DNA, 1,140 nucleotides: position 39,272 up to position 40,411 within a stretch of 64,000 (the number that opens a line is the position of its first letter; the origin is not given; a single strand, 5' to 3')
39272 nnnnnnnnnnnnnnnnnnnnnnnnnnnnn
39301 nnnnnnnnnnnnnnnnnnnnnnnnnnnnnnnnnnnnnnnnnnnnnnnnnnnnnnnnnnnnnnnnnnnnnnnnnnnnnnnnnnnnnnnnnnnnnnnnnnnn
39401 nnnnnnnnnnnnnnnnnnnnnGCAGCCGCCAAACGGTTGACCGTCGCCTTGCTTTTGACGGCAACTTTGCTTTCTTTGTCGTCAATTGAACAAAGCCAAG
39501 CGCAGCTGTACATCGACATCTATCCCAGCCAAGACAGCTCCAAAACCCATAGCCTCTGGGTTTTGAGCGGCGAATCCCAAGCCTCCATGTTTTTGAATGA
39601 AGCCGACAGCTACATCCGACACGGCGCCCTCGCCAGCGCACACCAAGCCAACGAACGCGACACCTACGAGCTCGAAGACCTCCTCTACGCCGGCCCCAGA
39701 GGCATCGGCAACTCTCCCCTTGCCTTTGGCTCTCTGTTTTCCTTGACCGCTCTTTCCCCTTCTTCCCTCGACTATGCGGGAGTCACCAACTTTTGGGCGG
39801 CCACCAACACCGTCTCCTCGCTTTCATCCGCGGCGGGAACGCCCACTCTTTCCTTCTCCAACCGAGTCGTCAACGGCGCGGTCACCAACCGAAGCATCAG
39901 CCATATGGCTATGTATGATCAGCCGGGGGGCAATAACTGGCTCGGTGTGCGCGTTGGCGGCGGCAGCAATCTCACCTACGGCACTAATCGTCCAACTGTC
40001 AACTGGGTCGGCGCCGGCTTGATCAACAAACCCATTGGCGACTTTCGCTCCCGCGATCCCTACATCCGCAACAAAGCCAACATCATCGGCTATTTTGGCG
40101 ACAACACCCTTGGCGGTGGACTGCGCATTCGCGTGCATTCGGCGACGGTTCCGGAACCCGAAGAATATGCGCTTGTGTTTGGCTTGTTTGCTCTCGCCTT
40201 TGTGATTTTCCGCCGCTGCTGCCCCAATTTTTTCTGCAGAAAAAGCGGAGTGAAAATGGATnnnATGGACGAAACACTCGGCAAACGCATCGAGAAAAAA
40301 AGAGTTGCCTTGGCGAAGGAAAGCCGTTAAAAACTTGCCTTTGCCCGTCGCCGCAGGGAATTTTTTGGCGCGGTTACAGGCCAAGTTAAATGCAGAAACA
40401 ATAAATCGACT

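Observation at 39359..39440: C20 homopolymer directly after the start codon of a PEP-CTERM gene; ATG is out of frame (candidate phase-variation switch)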

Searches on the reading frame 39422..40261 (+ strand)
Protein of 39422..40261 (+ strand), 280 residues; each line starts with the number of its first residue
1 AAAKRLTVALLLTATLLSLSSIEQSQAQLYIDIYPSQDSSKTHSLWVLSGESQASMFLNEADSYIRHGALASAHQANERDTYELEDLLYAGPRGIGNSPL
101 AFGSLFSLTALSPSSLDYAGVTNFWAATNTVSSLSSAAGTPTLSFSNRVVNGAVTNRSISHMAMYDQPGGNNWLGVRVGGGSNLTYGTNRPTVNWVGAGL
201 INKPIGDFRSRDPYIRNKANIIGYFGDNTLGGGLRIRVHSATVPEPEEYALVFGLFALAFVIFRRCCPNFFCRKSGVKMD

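Call 11: find_homologous_proteins(query=window:39422-40261:+, max_evalue=0.01)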
Query seq(280 aa) (280 aa): 127 proteins with E <= 0.01 among 3571 candidates; the best 120 are listed.
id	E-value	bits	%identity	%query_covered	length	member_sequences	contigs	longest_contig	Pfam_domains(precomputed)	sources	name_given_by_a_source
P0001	1.4e-183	626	100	100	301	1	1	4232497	-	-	-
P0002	3.6e-152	523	85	100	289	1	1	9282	-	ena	-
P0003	1.2e-146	505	82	99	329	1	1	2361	-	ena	-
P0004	2.0e-145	501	84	95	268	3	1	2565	-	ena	-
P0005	1.7e-130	452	74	100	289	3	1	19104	-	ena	-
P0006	7.1e-127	440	74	98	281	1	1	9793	-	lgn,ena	-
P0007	2.9e-126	438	74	97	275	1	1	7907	-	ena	-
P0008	9.0e-126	437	76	89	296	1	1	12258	-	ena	-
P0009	3.9e-125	435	73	100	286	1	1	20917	-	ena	-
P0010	2.0e-124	432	87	80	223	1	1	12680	-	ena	-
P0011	1.5e-123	429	74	86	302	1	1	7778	-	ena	-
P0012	2.8e-123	428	80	82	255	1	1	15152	-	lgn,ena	-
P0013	1.7e-121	423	73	91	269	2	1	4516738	-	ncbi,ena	-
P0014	3.6e-118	412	86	74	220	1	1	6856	-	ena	-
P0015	2.7e-117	409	71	86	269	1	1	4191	-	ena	-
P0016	7.7e-117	407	72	92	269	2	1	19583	-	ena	-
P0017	1.4e-116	406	74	90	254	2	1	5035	-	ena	-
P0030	1.3e-31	128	39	89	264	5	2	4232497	-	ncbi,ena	-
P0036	1.2e-30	125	38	91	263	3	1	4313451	-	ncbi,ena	-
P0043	4.3e-29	120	38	94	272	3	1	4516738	-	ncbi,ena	-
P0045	5.7e-29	119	37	89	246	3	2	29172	-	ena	-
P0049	2.2e-28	117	34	95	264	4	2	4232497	-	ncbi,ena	-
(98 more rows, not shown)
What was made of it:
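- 39503..40264 (+): Mature protein coding region of gene A, to stop codon TGA 40262-40264. 127 homologues (call 11).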

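Call 15: find_related_loci(query=A2, collection=genome_contigs, flank=1500)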
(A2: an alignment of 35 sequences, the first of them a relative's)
Query A2 (301 aa) in genome_contigs; peptide patterns used: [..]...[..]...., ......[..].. (x = any residue, [..] = any of these).
332 stretches matched a pattern; 155 encode a relative of the query (tblastn E <= 1e-3); the best 80 are kept; 80 distinct loci.
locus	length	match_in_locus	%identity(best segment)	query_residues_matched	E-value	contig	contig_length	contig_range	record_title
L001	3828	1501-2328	73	25-301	4e-119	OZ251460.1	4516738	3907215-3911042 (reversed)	MAG: Limisphaerales bacterium isolate 2f8dc77b-15da-45c1-ae04-c50d9079170f genome assembly, chromosome: 1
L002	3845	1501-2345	89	20-301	9e-131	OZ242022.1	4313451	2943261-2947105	MAG: Limisphaerales bacterium isolate ef39fcb1-bf04-4775-9bfc-b1aaebe32656 genome assembly, chromosome: 1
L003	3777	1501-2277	39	26-286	5e-40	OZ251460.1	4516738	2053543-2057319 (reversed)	MAG: Limisphaerales bacterium isolate 2f8dc77b-15da-45c1-ae04-c50d9079170f genome assembly, chromosome: 1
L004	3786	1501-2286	40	26-286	9e-40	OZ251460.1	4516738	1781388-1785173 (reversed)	MAG: Limisphaerales bacterium isolate 2f8dc77b-15da-45c1-ae04-c50d9079170f genome assembly, chromosome: 1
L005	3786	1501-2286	40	26-286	8e-40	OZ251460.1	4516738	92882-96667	MAG: Limisphaerales bacterium isolate 2f8dc77b-15da-45c1-ae04-c50d9079170f genome assembly, chromosome: 1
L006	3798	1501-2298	38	18-284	2e-39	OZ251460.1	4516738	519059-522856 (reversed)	MAG: Limisphaerales bacterium isolate 2f8dc77b-15da-45c1-ae04-c50d9079170f genome assembly, chromosome: 1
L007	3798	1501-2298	38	18-284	2e-39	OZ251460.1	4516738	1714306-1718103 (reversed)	MAG: Limisphaerales bacterium isolate 2f8dc77b-15da-45c1-ae04-c50d9079170f genome assembly, chromosome: 1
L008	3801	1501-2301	38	19-286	2e-39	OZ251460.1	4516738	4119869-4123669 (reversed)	MAG: Limisphaerales bacterium isolate 2f8dc77b-15da-45c1-ae04-c50d9079170f genome assembly, chromosome: 1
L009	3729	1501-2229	38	44-286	5e-39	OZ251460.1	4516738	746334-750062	MAG: Limisphaerales bacterium isolate 2f8dc77b-15da-45c1-ae04-c50d9079170f genome assembly, chromosome: 1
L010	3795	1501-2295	38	19-284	1e-38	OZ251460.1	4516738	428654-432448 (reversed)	MAG: Limisphaerales bacterium isolate 2f8dc77b-15da-45c1-ae04-c50d9079170f genome assembly, chromosome: 1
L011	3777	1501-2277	36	6-282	2e-38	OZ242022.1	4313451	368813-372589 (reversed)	MAG: Limisphaerales bacterium isolate ef39fcb1-bf04-4775-9bfc-b1aaebe32656 genome assembly, chromosome: 1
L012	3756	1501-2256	39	27-286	5e-38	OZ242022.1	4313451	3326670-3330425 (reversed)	MAG: Limisphaerales bacterium isolate ef39fcb1-bf04-4775-9bfc-b1aaebe32656 genome assembly, chromosome: 1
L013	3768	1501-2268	38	26-286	3e-37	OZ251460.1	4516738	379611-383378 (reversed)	MAG: Limisphaerales bacterium isolate 2f8dc77b-15da-45c1-ae04-c50d9079170f genome assembly, chromosome: 1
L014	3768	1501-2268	38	26-285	2e-37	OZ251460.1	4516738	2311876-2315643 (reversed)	MAG: Limisphaerales bacterium isolate 2f8dc77b-15da-45c1-ae04-c50d9079170f genome assembly, chromosome: 1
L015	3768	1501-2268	38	26-285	2e-37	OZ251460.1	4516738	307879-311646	MAG: Limisphaerales bacterium isolate 2f8dc77b-15da-45c1-ae04-c50d9079170f genome assembly, chromosome: 1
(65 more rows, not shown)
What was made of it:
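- The window and its closest complete relatives are MAG chromosomes (call 15).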

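Call 19: find_encoding_contigs(protein=P0001, flank=3000, max_places=5)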
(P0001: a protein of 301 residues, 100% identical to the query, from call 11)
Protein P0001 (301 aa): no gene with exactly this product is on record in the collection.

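Call 20: find_related_loci(query=window:39422-40261:+, collection=metagenome_contigs, flank=1500)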
Query seq(280 aa) (280 aa) in metagenome_contigs; peptide patterns used: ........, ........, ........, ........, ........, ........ (x = any residue, [..] = any of these).
101 stretches matched a pattern, but none encodes a relative of the query by tblastn (E <= 1e-3).
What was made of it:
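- Tried and rejected: The scan with the gene A protein found no relative (call 20).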

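Call 21: find_encoding_contigs(protein=P0002, flank=2500, max_places=4)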
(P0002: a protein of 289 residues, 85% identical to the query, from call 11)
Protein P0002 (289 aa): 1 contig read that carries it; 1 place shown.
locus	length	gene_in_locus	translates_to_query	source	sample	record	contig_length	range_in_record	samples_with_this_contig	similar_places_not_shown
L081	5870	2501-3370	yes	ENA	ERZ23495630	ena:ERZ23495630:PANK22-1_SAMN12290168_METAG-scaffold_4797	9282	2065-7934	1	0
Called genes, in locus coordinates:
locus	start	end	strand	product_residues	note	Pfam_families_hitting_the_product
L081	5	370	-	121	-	PF01926:MMR_HSR1, PF02421:FeoB_N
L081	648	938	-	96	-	PF04023:FeoA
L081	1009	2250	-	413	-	PF00406:ADK, PF13207:AAA_17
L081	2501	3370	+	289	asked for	-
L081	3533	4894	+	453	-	PF00909:Ammonium_transp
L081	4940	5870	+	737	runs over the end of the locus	PF22019:GlgB_N, PF02922:CBM_48, PF00128:Alpha-amylase (faint), PF02806:Alpha-amylase_C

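Call 22: find_encoding_contigs(protein=P0005, flank=2500, max_places=4)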
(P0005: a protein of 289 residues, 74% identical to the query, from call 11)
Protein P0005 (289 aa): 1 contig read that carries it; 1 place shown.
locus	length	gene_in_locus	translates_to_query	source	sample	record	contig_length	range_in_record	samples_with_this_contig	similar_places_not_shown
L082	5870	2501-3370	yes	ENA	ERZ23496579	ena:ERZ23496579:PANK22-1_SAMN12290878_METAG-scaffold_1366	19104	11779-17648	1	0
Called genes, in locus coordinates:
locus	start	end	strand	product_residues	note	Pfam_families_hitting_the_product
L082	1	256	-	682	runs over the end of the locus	PF01926:MMR_HSR1, PF02421:FeoB_N, PF07670:Gate, PF07664:FeoB_C, PF07670:Gate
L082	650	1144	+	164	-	-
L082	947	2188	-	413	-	PF00406:ADK, PF13207:AAA_17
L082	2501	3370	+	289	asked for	-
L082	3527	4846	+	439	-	PF00909:Ammonium_transp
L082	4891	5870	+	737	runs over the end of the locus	PF22019:GlgB_N, PF02922:CBM_48, PF00128:Alpha-amylase (faint), PF02806:Alpha-amylase_C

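Call 23: find_encoding_contigs(protein=P0008, flank=2500, max_places=4)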
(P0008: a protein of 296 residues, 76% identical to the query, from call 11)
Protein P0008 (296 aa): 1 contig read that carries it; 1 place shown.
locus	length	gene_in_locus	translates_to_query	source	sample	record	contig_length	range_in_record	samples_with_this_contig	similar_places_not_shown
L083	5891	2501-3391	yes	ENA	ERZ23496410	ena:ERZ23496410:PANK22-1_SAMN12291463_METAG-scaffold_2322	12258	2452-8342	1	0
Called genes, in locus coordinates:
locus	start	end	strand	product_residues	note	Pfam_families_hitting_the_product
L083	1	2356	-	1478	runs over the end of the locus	PF00128:Alpha-amylase (faint), PF12439:GDE_N, PF06202:GDE_C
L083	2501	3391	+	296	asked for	-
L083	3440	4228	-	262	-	PF12895:ANAPC3 (weak), PF13424:TPR_12 (weak), PF00515:TPR_1 (faint), PF07719:TPR_2 (faint), PF13432:TPR_16, PF14559:TPR_19, PF13424:TPR_12 (weak), PF13432:TPR_16 (weak), +7 more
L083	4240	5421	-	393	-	PF00483:NTP_transferase, PF12804:NTP_transf_3, PF22640:ManC_GMP_beta-helix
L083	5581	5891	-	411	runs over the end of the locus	-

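Call 24: find_encoding_contigs(protein=P0009, flank=2500, max_places=4)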
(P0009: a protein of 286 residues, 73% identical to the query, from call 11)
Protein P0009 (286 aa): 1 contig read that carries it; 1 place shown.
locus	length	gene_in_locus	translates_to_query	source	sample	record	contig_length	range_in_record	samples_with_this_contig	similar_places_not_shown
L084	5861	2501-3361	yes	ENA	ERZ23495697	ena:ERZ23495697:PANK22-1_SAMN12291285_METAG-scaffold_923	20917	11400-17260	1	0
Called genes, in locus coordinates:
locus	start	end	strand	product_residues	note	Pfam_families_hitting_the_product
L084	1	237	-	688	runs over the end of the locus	PF01926:MMR_HSR1, PF02421:FeoB_N, PF07670:Gate, PF07664:FeoB_C, PF07670:Gate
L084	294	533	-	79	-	PF04023:FeoA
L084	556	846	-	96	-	PF04023:FeoA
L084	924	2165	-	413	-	PF00406:ADK, PF13207:AAA_17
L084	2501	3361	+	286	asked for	-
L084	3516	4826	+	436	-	PF00909:Ammonium_transp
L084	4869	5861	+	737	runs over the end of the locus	PF22019:GlgB_N, PF02922:CBM_48, PF00128:Alpha-amylase (faint), PF02806:Alpha-amylase_C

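Call 25: find_encoding_contigs(protein=P0006, flank=2500, max_places=4)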
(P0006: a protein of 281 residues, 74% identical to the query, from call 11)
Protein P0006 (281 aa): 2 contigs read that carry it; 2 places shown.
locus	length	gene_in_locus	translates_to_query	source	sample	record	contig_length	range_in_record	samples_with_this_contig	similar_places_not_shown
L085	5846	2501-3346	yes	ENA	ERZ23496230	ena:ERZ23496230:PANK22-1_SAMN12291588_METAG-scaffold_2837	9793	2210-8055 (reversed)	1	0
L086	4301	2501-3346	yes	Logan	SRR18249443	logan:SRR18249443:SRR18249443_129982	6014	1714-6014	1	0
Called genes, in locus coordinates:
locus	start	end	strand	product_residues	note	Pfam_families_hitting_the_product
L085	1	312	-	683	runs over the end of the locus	?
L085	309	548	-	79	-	PF04023:FeoA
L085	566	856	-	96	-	PF04023:FeoA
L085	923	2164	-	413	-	PF00406:ADK, PF13207:AAA_17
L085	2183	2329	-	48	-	-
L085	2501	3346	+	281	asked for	-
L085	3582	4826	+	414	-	PF00909:Ammonium_transp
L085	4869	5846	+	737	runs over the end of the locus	PF22019:GlgB_N, PF02922:CBM_48, PF00128:Alpha-amylase (faint), PF02806:Alpha-amylase_C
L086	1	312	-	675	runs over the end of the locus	?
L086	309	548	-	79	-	PF04023:FeoA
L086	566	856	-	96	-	PF04023:FeoA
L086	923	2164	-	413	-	PF00406:ADK, PF13207:AAA_17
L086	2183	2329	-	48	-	-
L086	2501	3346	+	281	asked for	-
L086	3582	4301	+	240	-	?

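Call 26: find_encoding_contigs(protein=P0016, flank=2500, max_places=4)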
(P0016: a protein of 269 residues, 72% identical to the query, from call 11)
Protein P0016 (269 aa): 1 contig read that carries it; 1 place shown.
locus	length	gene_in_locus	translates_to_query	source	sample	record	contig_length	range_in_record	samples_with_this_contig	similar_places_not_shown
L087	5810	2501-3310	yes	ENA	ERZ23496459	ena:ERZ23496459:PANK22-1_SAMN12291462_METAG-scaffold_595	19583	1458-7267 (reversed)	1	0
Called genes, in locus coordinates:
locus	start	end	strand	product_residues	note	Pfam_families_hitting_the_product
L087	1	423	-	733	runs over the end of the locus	PF01926:MMR_HSR1, PF02421:FeoB_N, PF07670:Gate, PF07664:FeoB_C, PF07670:Gate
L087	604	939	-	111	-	PF04023:FeoA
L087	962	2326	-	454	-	PF00406:ADK, PF13207:AAA_17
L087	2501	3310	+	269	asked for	-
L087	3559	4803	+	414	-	PF00909:Ammonium_transp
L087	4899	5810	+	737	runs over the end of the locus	PF22019:GlgB_N, PF02922:CBM_48, PF00128:Alpha-amylase (faint), PF02806:Alpha-amylase_C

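Call 46: predict_structure(alignment_id=A2)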
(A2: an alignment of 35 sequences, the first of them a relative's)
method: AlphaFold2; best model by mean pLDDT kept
length: 301 residues; sequences in the alignment: 35
mean_pLDDT: 78.8   pTM: 0.73
mean pLDDT of the five models: 78.8, 77.1, 76.9, 76.6, 75.3
residues with pLDDT >= 90: 94; 70-90: 110; 50-70: 90; < 50: 7
segments of 3 or more residues with pLDDT < 50: none
pLDDT, mean of each block of 10 residues (from residue 1): 55 65 56 65 62 96 96 75 76 66 89 66 85 95 85 77 82 77 87 89 84 91 94 84 63 83 79 89 92 66 66
secondary structure, 60 per line:
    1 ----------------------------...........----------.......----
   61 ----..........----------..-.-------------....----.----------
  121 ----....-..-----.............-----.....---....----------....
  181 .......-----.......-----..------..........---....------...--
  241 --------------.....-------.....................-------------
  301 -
elements in order: H29-39 E50-56 E65-74 E102-105 E125-128 H137-149 H155-159 E163-166 E177-187 E193-199 E213-222 E236-238 E255-259 H267-287

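Call 49: fold_search(model_id=the predicted structure, library=pdb)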
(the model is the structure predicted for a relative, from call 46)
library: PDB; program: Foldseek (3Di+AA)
matches with E <= 10: 593; with E <= 0.001: 0
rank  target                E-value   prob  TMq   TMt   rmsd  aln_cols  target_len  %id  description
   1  4wkz_B                5.2e-02  0.13  0.14  0.20  18.7       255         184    9  Complex of autonomous ScaG cohesin CohG and X-doc domains (released 2015-12-23)
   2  4n2o_H                6.1e-02  0.14  0.15  0.21  16.1       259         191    8  Structure of a novel autonomous cohesin protein from Ruminococcus flavefaciens (released 2013-12-18)
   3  4n2o_B                6.1e-02  0.14  0.15  0.21  16.1       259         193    8  Structure of a novel autonomous cohesin protein from Ruminococcus flavefaciens (released 2013-12-18)
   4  4n2o_G                1.1e-01  0.12  0.15  0.21  18.0       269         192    7  Structure of a novel autonomous cohesin protein from Ruminococcus flavefaciens (released 2013-12-18)
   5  4n2o_F                1.3e-01  0.08  0.14  0.19  17.0       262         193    8  Structure of a novel autonomous cohesin protein from Ruminococcus flavefaciens (released 2013-12-18)
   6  4n2o_C                1.4e-01  0.09  0.15  0.21  16.5       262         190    8  Structure of a novel autonomous cohesin protein from Ruminococcus flavefaciens (released 2013-12-18)
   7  6hjx_C                1.7e-01  0.06  0.13  0.13  17.3       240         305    8  X-ray structure of a pentameric ligand gated ion channel from Erwinia chrysanthemi (ELIC) 7'C pore mutant (L238C) in c (released 2019-10-09)
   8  4fl4_B                1.8e-01  0.15  0.21  0.31  11.3       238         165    7  Scaffoldin conformation and dynamics revealed by a ternary complex from the Clostridium thermocellum cellulosome (released 2012-06-27)
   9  5j80                  2.1e-01  0.04  0.10  0.12  19.3       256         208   11  Crystal Structure of Apo Hsp90-alpha N-domain L107A mutant (released 2017-12-06)
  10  3omu_A                2.3e-01  0.06  0.10  0.13  19.5       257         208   10  Crystal Structure of the N-terminal domain of an HSP90 from Trypanosoma Brucei, Tb10.26.1080 in the presence of a thie (released 2010-10-27)
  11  3uq4_A                2.3e-01  0.05  0.13  0.12  17.2       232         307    9  X-ray structure of a pentameric ligand gated ion channel from Erwinia chrysanthemi (ELIC) mutant F247L (F16L) (released 2012-04-04)
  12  5uci_C                2.3e-01  0.04  0.11  0.11  19.1       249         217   11  Hsp90b N-terminal domain with inhibitors (released 2018-01-03)
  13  6hjy_A                2.4e-01  0.08  0.14  0.15  17.1       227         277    8  X-ray structure of a pentameric ligand gated ion channel from Erwinia chrysanthemi (ELIC) Delta8 truncation mutant in  (released 2019-10-09)
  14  1y4s_A                2.4e-01  0.05  0.11  0.07  15.6       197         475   10  Conformation rearrangement of heat shock protein 90 upon ADP binding (released 2005-04-19)
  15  6hjx_D                2.5e-01  0.07  0.14  0.14  17.2       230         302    6  X-ray structure of a pentameric ligand gated ion channel from Erwinia chrysanthemi (ELIC) 7'C pore mutant (L238C) in c (released 2019-10-09)
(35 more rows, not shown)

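Call 50: search_protein_families(library=ncbifam, alignment_id=A2, max_evalue=0.1)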
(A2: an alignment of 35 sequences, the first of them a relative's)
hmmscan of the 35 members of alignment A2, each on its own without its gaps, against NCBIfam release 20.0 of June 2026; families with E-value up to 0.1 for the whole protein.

A. member 1, P0001 (301 aa): 2 families
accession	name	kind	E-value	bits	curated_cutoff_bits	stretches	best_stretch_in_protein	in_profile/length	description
TIGR02595.1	PEP_CTERM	domain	0.047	14.6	16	0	264-288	1-23/24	PEP-CTERM sorting domain-containing protein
NF038126.1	PEP_CTERM_FxDxF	subfamily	0.05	13.8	50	0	252-286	134-165/165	FxDxF family PEP-CTERM protein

B. families by the number of members that match (of 35 scanned): 5 families
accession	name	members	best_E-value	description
NF038126.1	PEP_CTERM_FxDxF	12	0.012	FxDxF family PEP-CTERM protein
TIGR02595.1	PEP_CTERM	11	0.024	PEP-CTERM sorting domain-containing protein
NF045534.1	small_EYxxD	2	0.037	EYxxD motif small membrane protein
NF038129.1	PEP_NF038129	1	0.00097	NF038129 family PEP-CTERM protein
NF038124.1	PEP_CTERM_TLD_A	1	0.08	PEP_CTERM-anchored TLD domain-containing protein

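Call 61: list_cluster_members(proteins=[P0004, P0005, P0013, P0016, P0017, P0030, P0049, P0043, P0045, P0036])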
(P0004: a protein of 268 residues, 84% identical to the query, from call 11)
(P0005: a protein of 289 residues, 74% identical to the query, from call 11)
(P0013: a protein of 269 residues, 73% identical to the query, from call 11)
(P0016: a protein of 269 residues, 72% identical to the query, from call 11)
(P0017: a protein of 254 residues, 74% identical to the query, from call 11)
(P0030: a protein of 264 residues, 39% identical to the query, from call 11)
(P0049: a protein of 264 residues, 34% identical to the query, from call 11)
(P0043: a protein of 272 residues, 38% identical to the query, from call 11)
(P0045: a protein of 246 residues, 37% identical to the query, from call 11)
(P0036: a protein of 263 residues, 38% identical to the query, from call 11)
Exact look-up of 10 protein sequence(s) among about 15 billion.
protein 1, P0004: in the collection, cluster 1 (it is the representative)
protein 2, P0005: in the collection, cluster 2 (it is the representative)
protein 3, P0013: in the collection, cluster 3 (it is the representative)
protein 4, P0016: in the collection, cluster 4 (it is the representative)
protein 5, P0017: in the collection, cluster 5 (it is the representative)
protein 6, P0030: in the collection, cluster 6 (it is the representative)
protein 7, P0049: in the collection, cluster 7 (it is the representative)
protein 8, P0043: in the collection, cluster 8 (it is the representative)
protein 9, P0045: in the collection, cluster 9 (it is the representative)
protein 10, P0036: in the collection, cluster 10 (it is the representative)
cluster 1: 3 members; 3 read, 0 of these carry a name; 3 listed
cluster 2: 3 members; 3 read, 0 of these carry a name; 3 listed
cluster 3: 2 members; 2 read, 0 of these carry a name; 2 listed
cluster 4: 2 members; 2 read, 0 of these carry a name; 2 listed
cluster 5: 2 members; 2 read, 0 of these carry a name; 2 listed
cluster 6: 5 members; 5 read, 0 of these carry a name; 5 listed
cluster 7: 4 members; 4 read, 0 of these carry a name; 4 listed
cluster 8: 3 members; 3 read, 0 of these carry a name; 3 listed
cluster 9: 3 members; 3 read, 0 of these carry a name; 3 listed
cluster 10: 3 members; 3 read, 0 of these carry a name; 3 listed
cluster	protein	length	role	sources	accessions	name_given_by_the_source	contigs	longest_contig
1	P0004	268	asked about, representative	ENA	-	-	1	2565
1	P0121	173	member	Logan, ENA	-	-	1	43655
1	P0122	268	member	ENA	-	-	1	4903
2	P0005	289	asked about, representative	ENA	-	-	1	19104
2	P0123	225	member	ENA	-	-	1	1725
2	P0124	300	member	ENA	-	-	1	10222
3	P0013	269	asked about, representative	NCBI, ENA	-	-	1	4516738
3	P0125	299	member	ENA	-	-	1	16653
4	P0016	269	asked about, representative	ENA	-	-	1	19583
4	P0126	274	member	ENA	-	-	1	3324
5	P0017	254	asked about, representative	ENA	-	-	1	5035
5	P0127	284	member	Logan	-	-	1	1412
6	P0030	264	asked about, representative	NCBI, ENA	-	-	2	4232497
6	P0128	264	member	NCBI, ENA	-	-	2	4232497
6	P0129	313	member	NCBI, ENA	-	-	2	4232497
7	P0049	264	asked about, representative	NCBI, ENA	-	-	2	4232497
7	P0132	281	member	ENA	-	-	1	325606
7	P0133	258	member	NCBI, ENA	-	-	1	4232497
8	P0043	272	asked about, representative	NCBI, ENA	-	-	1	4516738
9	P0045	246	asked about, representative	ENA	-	-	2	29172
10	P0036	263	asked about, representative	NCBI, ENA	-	-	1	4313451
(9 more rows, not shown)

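Call 63: find_encoding_contigs(protein=P0127, flank=2500, max_places=4)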
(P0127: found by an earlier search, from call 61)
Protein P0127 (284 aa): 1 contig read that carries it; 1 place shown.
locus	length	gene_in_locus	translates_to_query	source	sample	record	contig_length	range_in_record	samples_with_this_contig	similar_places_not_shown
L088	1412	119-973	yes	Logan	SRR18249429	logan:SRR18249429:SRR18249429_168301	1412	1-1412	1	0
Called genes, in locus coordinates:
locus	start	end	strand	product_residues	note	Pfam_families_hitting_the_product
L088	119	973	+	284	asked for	-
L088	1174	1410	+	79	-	?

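Call 64: find_encoding_contigs(protein=P0017, flank=2500, max_places=4)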
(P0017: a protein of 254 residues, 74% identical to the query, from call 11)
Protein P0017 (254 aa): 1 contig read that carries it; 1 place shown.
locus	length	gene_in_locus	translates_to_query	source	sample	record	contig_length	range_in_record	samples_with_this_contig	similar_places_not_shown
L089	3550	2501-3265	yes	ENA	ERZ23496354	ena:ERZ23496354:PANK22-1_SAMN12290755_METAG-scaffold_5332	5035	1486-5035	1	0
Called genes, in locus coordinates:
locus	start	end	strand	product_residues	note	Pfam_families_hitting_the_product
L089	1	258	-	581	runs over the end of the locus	?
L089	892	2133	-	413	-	PF00406:ADK, PF13207:AAA_17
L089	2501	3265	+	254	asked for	-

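Call 67: find_encoding_contigs(protein=P0132, flank=2500, max_places=4)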
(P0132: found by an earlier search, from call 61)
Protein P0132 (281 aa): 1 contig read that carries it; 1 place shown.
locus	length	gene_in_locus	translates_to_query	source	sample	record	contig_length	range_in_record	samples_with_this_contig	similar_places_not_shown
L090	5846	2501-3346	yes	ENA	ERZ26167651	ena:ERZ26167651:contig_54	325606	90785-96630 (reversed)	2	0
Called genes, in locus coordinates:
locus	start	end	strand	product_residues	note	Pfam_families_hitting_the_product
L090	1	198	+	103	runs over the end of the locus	-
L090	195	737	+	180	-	-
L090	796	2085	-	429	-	PF13360:PQQ_2 (weak), PF01011:PQQ (faint), PF13360:PQQ_2, PF13570:Beta-prop_ACSF4 (weak)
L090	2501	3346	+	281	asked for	-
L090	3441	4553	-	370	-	PF08240:ADH_N, PF16912:Glu_dehyd_C, PF00107:ADH_zinc_N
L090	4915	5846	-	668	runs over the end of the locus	PF00521:DNA_topoisoIV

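Call 68: find_encoding_contigs(protein=P0133, flank=2500, max_places=4)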
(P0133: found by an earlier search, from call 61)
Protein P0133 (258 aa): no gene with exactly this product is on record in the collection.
